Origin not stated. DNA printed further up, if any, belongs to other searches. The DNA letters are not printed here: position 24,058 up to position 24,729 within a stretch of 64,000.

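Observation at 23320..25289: Three-gene cluster of unknown function centred on a SprT-like zinc protease with an arginine-rich nucleic-acid-binding-type tail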

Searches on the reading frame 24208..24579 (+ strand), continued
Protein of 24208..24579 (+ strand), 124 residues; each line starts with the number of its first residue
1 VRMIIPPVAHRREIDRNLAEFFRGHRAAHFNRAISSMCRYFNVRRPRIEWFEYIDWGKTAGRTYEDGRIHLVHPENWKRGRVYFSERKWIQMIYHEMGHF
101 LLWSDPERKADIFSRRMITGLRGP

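Call 98: find_encoding_contigs(protein=P0523, flank=6000, max_places=3)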
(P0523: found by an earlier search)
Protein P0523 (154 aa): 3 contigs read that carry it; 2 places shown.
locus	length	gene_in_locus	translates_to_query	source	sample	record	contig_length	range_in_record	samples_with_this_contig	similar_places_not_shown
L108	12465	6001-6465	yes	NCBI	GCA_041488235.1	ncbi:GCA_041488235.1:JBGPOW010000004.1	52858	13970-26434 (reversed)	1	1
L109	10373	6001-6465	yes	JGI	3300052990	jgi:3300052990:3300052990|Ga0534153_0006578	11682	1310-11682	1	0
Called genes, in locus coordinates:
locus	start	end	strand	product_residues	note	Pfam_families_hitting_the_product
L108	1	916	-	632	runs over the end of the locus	PF17152:CHASE8, PF00672:HAMP (weak), PF00512:HisKA, PF02518:HATPase_c, PF00072:Response_reg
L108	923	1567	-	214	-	PF13689:DUF4154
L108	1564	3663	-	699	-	PF07715:Plug, PF00593:TonB_dep_Rec_b-barrel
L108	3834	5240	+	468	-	PF00171:Aldedh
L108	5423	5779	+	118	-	-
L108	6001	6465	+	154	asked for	-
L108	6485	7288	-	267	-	PF00106:adh_short, PF13561:adh_short_C2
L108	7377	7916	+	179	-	-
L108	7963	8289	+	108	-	-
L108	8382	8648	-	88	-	-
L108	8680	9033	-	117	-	PF13428:TPR_14 (faint), PF00515:TPR_1 (faint), PF07719:TPR_2 (weak), PF13424:TPR_12 (faint), PF13432:TPR_16, PF13176:TPR_7 (faint), PF13414:TPR_11, PF14559:TPR_19, +2 more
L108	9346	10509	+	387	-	PF04443:LuxE (weak)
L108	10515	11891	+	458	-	PF05893:LuxC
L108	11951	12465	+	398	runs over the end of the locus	PF00202:Aminotran_3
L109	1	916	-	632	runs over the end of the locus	PF17152:CHASE8, PF00672:HAMP (weak), PF00512:HisKA, PF02518:HATPase_c, PF00072:Response_reg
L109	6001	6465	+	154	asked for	-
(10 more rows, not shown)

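Call 111: search_protein_families(library=phrogs, proteins=[L081:5567-6001:+, L087:2598-2960:+, L087:7707-8093:+], max_evalue=0.05)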
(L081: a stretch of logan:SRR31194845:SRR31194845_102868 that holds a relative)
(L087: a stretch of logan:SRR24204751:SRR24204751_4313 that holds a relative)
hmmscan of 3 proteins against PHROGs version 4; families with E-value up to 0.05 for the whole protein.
L081:5567-6001:+ (145 aa): 0 families

L087:2598-2960:+ (121 aa): 0 families

L087:7707-8093:+ (129 aa): 0 families
